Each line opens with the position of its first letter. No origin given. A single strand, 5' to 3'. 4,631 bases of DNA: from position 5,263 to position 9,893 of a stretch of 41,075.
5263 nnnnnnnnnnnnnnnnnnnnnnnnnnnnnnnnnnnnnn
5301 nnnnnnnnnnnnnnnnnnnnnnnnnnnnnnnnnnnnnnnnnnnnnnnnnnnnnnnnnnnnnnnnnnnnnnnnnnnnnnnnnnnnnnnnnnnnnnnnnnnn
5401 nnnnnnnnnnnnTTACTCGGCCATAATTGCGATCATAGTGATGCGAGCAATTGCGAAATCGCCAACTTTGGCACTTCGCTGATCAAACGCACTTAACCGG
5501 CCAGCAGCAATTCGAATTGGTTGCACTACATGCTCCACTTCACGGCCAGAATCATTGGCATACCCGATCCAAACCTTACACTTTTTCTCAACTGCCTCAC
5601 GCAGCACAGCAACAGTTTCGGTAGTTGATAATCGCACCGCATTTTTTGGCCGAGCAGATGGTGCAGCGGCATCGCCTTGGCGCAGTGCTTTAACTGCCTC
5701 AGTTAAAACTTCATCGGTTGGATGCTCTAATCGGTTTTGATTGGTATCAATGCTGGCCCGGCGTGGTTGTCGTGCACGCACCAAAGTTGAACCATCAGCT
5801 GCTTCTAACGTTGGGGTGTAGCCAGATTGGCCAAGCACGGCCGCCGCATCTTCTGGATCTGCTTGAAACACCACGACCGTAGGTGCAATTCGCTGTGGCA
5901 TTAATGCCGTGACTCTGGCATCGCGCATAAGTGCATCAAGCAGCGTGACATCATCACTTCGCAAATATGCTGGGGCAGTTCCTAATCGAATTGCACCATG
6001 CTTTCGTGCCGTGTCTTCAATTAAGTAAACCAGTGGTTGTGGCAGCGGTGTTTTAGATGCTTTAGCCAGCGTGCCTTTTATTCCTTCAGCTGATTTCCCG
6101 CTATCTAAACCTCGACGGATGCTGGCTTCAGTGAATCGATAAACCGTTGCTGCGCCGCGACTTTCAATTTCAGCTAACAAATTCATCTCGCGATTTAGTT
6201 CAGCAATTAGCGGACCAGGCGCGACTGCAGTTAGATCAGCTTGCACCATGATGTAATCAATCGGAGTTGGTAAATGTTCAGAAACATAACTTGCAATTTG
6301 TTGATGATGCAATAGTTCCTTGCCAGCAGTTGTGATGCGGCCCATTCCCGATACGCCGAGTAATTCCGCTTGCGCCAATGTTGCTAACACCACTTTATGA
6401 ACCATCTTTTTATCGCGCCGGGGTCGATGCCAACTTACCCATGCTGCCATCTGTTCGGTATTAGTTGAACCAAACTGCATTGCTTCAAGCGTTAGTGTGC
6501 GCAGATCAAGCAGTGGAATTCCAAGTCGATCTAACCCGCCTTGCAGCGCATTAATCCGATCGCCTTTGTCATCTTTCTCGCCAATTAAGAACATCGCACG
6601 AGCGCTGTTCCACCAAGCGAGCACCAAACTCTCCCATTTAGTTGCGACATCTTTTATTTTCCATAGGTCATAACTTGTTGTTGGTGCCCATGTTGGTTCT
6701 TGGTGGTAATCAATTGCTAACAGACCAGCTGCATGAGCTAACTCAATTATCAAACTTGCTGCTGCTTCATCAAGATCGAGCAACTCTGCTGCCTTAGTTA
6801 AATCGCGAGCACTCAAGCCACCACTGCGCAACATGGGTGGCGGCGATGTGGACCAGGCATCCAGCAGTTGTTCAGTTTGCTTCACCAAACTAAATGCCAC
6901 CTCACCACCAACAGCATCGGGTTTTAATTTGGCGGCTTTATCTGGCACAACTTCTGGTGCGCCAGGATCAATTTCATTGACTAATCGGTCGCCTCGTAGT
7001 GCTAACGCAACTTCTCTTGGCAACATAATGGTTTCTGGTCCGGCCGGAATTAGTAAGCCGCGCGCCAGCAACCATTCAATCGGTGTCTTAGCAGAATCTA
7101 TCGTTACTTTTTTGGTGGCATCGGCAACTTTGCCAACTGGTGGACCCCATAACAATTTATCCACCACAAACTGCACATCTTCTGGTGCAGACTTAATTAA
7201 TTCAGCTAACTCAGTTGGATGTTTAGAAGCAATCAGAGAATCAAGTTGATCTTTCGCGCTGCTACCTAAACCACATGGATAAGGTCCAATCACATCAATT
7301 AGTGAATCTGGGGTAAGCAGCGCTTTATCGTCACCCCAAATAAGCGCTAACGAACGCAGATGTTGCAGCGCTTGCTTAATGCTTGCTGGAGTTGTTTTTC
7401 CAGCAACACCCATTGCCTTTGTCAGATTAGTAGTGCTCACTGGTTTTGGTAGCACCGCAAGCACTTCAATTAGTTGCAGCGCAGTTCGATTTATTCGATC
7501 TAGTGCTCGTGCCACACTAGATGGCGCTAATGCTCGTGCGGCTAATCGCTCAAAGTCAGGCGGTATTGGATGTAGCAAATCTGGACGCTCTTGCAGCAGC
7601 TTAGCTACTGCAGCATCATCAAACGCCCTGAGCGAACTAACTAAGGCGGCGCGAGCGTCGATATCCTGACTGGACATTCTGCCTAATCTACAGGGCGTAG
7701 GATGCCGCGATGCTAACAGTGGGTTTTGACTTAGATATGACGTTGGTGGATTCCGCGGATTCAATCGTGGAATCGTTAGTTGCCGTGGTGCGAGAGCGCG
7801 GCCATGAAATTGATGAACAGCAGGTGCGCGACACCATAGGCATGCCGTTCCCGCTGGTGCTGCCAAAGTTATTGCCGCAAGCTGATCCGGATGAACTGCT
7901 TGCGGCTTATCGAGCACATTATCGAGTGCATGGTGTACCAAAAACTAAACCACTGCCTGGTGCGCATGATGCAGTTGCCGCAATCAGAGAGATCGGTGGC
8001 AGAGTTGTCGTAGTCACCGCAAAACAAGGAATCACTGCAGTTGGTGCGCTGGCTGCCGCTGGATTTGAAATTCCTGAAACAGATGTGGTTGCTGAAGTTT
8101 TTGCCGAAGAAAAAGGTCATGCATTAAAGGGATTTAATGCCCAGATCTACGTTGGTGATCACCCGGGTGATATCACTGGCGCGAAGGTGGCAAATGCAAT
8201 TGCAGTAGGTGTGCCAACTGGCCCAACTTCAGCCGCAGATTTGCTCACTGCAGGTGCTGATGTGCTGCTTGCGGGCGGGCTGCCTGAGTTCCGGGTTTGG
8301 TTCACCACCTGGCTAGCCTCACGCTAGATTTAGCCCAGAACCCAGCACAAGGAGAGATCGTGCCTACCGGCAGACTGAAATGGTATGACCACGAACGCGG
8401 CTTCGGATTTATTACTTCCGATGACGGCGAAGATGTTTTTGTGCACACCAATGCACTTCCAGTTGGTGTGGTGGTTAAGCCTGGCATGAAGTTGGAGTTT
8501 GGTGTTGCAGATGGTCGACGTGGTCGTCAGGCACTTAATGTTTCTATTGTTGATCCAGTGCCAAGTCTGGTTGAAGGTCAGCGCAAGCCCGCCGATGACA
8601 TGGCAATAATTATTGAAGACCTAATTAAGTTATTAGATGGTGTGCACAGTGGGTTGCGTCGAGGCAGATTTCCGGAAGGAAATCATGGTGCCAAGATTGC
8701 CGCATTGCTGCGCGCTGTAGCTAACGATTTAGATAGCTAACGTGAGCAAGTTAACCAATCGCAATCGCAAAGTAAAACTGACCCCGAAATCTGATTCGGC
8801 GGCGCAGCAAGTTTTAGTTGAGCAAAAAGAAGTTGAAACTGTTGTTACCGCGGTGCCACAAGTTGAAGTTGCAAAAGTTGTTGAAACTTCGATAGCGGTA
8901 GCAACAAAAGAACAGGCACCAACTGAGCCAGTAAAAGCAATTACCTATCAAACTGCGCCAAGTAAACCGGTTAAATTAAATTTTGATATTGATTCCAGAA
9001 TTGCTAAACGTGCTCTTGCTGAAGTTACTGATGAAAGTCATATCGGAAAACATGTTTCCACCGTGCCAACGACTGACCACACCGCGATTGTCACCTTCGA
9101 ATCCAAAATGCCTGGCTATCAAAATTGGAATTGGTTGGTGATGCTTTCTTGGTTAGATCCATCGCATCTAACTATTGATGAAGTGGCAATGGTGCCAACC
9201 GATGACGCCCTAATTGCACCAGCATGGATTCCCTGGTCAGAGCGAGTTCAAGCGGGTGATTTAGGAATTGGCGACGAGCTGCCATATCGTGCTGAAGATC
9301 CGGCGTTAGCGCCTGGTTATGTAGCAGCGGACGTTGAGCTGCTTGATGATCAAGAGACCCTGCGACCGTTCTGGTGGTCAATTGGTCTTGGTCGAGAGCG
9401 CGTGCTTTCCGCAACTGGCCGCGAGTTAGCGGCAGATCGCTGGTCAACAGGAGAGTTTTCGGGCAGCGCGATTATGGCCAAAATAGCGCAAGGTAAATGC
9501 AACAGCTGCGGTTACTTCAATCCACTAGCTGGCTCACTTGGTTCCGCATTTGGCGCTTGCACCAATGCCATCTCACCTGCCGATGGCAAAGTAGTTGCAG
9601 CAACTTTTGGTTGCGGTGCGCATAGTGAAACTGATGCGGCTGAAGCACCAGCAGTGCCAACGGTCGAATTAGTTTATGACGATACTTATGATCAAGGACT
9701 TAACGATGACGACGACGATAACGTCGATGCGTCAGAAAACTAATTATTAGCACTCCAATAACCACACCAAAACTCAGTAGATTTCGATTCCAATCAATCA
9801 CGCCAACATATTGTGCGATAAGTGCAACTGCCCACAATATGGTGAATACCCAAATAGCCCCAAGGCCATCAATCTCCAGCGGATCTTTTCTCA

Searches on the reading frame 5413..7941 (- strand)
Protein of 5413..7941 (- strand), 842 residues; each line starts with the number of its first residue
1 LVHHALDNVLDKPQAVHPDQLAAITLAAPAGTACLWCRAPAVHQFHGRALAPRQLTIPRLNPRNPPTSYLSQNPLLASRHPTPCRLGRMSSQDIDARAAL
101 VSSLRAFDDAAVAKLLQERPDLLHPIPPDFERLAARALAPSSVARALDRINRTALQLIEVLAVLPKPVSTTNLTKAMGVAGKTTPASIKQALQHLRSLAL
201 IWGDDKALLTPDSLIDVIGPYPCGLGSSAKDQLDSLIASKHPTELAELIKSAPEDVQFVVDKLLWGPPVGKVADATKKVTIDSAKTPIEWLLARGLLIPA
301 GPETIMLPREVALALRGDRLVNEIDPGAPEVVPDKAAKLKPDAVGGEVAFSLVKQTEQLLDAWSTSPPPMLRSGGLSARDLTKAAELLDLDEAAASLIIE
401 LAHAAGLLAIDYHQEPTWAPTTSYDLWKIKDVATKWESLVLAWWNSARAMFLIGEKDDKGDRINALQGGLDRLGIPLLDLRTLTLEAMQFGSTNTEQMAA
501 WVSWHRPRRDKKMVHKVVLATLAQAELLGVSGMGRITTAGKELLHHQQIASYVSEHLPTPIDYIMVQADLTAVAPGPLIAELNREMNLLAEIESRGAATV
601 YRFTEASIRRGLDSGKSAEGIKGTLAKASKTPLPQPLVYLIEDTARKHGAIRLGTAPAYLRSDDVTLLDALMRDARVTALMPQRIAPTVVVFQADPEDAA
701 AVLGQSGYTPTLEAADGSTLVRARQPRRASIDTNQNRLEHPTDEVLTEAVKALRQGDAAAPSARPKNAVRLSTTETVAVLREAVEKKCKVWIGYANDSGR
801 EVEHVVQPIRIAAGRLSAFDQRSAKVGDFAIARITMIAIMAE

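Call 78: search_protein_families(library=pfam, proteins=[window:5413-7941:-], max_evalue=0.001)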
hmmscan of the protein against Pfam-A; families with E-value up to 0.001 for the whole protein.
window:5413-7941:- (842 aa): 2 families
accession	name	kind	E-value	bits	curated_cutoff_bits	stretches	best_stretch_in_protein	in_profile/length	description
PF13625.11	Helicase_C_3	-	1.1e-38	132.4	34.2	1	565-686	2-125/125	Helicase conserved C-terminal domain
PF13280.12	WYL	-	0.00036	20.9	21.8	1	775-836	1-67/70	WYL domain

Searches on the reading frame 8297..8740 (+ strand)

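Call 78: search_protein_families(library=pfam, proteins=[window:8297-8740:+], max_evalue=0.001)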
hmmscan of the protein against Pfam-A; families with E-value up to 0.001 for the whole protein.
window:8297-8740:+ (147 aa): 1 family
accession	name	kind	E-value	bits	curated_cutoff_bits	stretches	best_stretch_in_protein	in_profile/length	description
PF00313.28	CSD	-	2.9e-14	53.1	27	1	24-83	2-64/66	'Cold-shock' DNA-binding domain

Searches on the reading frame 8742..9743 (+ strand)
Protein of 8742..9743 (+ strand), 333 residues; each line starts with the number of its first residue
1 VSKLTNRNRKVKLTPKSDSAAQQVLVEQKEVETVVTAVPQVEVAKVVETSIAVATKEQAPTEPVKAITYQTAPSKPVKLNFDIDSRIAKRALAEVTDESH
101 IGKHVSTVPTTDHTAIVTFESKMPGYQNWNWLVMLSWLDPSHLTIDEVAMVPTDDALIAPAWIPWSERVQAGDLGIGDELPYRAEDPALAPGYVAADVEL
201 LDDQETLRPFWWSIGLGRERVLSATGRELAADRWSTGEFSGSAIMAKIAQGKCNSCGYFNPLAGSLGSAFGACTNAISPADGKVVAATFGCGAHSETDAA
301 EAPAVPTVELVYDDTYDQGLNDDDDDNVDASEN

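Call 78: search_protein_families(library=pfam, proteins=[window:8742-9743:+], max_evalue=0.001)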
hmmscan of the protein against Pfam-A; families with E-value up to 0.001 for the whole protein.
window:8742-9743:+ (333 aa): 1 family
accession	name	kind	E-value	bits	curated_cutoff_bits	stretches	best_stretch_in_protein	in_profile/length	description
PF11228.13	DUF3027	-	3.3e-67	226.7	25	1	102-297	1-192/193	Protein of unknown function (DUF3027)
